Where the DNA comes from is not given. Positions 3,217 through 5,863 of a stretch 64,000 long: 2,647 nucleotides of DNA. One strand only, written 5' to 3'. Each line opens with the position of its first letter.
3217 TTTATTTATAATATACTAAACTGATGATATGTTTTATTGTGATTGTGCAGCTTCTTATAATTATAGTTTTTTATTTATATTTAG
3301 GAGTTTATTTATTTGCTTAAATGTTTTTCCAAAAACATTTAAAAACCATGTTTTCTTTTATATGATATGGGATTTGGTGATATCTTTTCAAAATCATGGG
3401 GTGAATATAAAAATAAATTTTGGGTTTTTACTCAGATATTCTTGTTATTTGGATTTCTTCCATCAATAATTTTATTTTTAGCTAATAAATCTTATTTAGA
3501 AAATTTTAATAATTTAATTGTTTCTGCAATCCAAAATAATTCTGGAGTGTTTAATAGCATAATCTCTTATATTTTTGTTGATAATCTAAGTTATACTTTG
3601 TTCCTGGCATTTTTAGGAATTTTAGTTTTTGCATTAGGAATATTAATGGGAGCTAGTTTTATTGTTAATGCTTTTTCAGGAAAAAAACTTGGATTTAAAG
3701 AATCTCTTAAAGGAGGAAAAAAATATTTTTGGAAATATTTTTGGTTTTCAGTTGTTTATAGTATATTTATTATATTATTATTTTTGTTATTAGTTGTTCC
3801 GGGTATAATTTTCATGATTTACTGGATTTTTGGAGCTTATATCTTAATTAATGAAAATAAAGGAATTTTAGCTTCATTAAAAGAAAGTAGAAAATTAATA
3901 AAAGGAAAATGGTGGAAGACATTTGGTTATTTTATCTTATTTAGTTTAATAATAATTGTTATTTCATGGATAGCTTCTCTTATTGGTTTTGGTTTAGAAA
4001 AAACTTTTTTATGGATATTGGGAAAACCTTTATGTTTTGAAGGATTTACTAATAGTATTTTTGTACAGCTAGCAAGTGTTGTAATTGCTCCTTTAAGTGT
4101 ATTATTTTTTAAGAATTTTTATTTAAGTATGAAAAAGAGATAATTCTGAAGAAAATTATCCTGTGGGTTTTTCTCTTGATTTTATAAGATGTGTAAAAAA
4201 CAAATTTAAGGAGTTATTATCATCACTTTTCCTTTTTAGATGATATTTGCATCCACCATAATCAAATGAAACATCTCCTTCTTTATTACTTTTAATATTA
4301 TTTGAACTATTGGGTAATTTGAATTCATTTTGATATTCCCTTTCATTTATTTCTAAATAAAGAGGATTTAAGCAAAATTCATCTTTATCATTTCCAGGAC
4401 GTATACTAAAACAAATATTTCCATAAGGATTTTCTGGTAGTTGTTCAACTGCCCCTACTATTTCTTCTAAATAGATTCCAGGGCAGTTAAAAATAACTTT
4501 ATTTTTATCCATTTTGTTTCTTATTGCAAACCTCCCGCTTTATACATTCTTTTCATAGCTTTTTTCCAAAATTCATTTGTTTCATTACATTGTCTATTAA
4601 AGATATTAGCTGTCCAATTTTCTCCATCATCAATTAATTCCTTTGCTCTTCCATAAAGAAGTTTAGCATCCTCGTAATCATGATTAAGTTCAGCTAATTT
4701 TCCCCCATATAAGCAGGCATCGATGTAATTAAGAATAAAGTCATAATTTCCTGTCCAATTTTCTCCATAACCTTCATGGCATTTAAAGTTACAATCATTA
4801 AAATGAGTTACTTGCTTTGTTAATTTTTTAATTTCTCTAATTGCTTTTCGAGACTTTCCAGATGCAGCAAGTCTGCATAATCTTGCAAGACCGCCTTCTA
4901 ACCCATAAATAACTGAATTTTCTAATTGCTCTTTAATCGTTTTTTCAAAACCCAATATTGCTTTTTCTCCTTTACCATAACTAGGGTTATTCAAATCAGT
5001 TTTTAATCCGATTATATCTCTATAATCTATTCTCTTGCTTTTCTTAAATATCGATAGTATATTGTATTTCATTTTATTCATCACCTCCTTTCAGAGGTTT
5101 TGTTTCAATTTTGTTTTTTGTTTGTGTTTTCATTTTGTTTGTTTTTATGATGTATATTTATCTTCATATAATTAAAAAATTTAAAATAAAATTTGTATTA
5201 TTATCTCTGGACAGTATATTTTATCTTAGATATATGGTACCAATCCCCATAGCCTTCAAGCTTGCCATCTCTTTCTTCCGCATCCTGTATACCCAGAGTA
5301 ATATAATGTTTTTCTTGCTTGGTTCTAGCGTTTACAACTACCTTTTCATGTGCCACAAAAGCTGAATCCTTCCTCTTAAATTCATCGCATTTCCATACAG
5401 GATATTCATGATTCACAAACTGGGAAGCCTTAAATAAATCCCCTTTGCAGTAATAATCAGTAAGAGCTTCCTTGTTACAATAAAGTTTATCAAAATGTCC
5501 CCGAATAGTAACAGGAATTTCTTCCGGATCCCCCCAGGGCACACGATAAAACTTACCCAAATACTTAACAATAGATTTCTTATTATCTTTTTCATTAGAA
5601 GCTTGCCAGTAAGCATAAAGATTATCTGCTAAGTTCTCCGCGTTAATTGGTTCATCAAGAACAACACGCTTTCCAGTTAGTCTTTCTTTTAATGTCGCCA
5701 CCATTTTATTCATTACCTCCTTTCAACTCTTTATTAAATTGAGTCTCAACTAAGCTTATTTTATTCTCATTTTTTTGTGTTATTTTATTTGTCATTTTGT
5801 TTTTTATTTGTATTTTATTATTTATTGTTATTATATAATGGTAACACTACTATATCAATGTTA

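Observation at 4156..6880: Divergent cassette copy 1: tandem-Lrp/AsnC regulator facing leader-bearing orphan genes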

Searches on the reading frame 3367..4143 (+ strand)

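Call 8: search_protein_families(library=pfam, proteins=[window:3367-4143:+], max_evalue=0.1)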
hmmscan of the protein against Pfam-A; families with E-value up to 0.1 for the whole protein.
window:3367-4143:+ (258 aa): 4 families
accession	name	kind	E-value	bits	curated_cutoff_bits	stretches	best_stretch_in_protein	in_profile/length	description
PF10110.14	GPDPase_memb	-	5.4e-05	22.5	29.6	1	125-254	157-284/321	Membrane domain of glycerophosphoryl diester phosphodiesterase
PF24400.1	DUF7544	-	0.0036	17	27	1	76-245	118-263/302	Family of unknown function (DUF7544)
PF06691.16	DUF1189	-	0.0096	15.9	28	1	169-208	9-48/244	Protein of unknown function (DUF1189)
PF06790.16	UPF0259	-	0.083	13.1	31.4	0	24-205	22-214/248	Uncharacterised protein family (UPF0259)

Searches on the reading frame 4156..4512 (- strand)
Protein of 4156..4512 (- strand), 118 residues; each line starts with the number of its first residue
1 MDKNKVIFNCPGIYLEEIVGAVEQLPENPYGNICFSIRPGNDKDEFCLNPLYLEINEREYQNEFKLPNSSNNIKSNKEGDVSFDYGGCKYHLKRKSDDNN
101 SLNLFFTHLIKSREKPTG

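Call 8: search_protein_families(library=pfam, proteins=[window:4156-4512:-], max_evalue=0.1)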
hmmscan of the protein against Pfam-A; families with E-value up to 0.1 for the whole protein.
window:4156-4512:- (118 aa): 0 families

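Call 42: search_protein_families(library=padloc, proteins=[window:4156-4512:-], max_evalue=0.05)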
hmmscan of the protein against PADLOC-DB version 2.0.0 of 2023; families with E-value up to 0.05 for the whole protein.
window:4156-4512:- (118 aa): 0 families

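Call 43: search_protein_families(library=phrogs, proteins=[window:4156-4512:-], max_evalue=0.05)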
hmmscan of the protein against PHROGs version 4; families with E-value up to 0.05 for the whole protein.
window:4156-4512:- (118 aa): 0 families

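Call 64: search_protein_families(library=ncbifam, proteins=[window:4156-4512:-], max_evalue=0.01)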
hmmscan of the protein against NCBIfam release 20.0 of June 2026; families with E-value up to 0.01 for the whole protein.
window:4156-4512:- (118 aa): 0 families

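Call 70: find_homologous_proteins(query=window:4156-4512:-, max_evalue=0.01)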
Query window:4156-4512:- (118 aa): 1 proteins with E <= 0.01 among 3 candidates.
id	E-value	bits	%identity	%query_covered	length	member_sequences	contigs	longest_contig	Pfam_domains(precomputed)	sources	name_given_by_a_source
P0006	4.9e-75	267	100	100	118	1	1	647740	-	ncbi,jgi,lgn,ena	ncbi:MAG: hypothetical protein WC438_03490 [Candidatus Pacearchaeota archaeon]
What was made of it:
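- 4156..4512 (-): Cargo c118, an orphan. It starts 8 nt after the c187 stop. It matches only itself in the protein collection (call 70).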

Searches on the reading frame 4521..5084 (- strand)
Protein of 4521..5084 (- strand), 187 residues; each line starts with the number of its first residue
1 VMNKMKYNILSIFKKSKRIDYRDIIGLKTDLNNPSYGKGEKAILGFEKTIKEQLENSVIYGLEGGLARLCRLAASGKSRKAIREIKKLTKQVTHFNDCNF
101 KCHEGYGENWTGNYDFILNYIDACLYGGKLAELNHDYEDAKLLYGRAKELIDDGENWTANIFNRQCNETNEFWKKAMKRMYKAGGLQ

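Call 8: search_protein_families(library=pfam, proteins=[window:4521-5084:-], max_evalue=0.1)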
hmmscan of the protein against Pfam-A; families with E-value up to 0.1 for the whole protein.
window:4521-5084:- (187 aa): 0 families

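Call 42: search_protein_families(library=padloc, proteins=[window:4521-5084:-], max_evalue=0.05)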
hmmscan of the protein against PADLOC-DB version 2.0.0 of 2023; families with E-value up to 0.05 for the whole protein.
window:4521-5084:- (187 aa): 0 families

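Call 43: search_protein_families(library=phrogs, proteins=[window:4521-5084:-], max_evalue=0.05)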
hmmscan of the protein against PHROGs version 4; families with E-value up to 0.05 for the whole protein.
window:4521-5084:- (187 aa): 0 families

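Call 58: predict_structure(protein=window:4521-5075:-)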
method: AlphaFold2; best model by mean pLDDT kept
length: 184 residues; sequences in the alignment: 1
mean_pLDDT: 46.7   pTM: 0.44
mean pLDDT of the five models: 46.7, 40.4, 39.3, 38.2, 36.9
residues with pLDDT >= 90: 0; 70-90: 2; 50-70: 74; < 50: 108
segments of 3 or more residues with pLDDT < 50: 1-59, 96-109, 135-137, 147-167, 176-178, 180-184
pLDDT, mean of each block of 10 residues (from residue 1): 29 30 29 34 42 41 61 63 65 50 43 62 60 51 50 41 45 48 35
secondary structure, 60 per line:
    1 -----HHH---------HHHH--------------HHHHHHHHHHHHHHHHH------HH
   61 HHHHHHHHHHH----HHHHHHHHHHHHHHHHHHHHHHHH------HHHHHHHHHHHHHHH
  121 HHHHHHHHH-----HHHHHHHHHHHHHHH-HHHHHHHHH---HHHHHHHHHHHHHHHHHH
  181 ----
elements in order: H18-21 H36-52 H59-71 H76-99 H106-129 H135-149 H151-159 H163-180
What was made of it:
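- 4521..5072 (-): Cargo c187 (183 aa from AAAATG), predicted all-helical. The AF2 model has pLDDT 46.7 (call 58).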

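Call 64: search_protein_families(library=ncbifam, proteins=[window:4521-5084:-], max_evalue=0.01)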
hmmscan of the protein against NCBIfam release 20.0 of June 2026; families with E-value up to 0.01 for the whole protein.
window:4521-5084:- (187 aa): 0 families

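Call 69: find_homologous_proteins(query=window:4521-5075:-, max_evalue=0.01)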
Query window:4521-5075:- (184 aa): 2 proteins with E <= 0.01 among 197 candidates.
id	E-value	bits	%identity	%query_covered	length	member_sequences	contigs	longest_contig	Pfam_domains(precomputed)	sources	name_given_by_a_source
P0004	3.4e-120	417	100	99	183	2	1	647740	-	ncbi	ncbi:MAG: hypothetical protein WC438_03495 [Candidatus Pacearchaeota archaeon]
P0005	4.2e-60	221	54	97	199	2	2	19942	-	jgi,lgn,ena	jgi:hypothetical protein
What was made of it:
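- Checked: NCBI also calls the second protein at 183 aa (call 69).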

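Call 71: find_encoding_contigs(protein=P0005, flank=8000, max_places=4)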
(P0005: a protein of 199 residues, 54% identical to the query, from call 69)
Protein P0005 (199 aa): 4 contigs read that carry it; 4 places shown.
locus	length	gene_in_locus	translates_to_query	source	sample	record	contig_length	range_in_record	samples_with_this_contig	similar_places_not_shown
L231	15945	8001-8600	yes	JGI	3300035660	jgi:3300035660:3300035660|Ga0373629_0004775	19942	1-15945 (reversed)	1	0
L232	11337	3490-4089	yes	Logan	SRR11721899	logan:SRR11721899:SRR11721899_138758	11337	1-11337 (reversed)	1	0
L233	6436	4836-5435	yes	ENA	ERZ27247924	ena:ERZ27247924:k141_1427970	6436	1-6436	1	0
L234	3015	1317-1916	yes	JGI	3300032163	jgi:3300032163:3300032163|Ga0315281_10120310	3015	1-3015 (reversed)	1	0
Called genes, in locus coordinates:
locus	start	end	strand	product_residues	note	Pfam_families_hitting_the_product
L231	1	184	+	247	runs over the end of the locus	-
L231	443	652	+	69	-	-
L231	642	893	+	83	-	PF05016:ParE_toxin (weak)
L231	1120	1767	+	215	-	PF04967:HTH_10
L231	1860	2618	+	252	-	-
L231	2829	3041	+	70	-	PF04014:MazE_antitoxin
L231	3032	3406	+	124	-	PF01850:PIN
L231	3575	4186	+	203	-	PF03412:Peptidase_C39, PF09778:Guanylate_cyc_2, PF11814:DUF3335, PF13529:Peptidase_C39_2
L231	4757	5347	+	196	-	-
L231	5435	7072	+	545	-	PF01656:CbiA (weak), PF06418:CTP_synth_N, PF00117:GATase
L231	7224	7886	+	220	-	PF04967:HTH_10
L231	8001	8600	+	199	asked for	-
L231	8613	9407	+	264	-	-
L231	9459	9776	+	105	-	-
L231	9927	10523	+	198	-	-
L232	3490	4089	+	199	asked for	-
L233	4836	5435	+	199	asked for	-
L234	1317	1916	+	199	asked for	-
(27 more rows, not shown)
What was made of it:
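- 4521..5072 (-): It has one homologue (P0005, 54% identity), which lies after an HTH_10 regulator in another genome (calls 69, 71).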

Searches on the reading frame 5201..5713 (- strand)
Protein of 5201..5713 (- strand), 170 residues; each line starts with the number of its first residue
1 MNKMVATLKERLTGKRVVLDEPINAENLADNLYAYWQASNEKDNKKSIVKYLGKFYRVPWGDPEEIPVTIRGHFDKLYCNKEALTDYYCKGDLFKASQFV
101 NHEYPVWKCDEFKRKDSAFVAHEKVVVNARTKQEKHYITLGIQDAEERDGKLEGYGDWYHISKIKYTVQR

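Call 8: search_protein_families(library=pfam, proteins=[window:5201-5713:-], max_evalue=0.1)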
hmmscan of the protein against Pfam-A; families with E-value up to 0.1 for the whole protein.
window:5201-5713:- (170 aa): 0 families

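Call 30: find_homologous_proteins(query=window:5201-5713:-, max_evalue=0.01)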
Query window:5201-5713:- (170 aa): 1 proteins with E <= 0.01 among 23 candidates.
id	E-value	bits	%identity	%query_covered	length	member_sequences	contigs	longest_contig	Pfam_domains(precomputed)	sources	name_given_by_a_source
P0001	4.2e-113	393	100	100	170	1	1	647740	-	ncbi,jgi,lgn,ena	ncbi:MAG: hypothetical protein WC438_03500 [Candidatus Pacearchaeota archaeon]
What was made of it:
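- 5201..5713 (-): Cargo c170, an orphan (170 aa from the first ATG, 167 aa from AAAATG at 5704). A T-rich stretch follows its stop. It matches only itself among 5.8 billion clustered proteins (call 30).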

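Call 42: search_protein_families(library=padloc, proteins=[window:5201-5713:-], max_evalue=0.05)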
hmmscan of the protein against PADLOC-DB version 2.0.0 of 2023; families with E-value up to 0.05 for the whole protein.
window:5201-5713:- (170 aa): 0 families

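Call 43: search_protein_families(library=phrogs, proteins=[window:5201-5713:-], max_evalue=0.05)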
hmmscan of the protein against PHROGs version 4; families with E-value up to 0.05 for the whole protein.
window:5201-5713:- (170 aa): 0 families

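Call 64: search_protein_families(library=ncbifam, proteins=[window:5201-5713:-], max_evalue=0.01)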
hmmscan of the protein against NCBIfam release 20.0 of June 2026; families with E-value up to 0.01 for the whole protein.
window:5201-5713:- (170 aa): 0 families
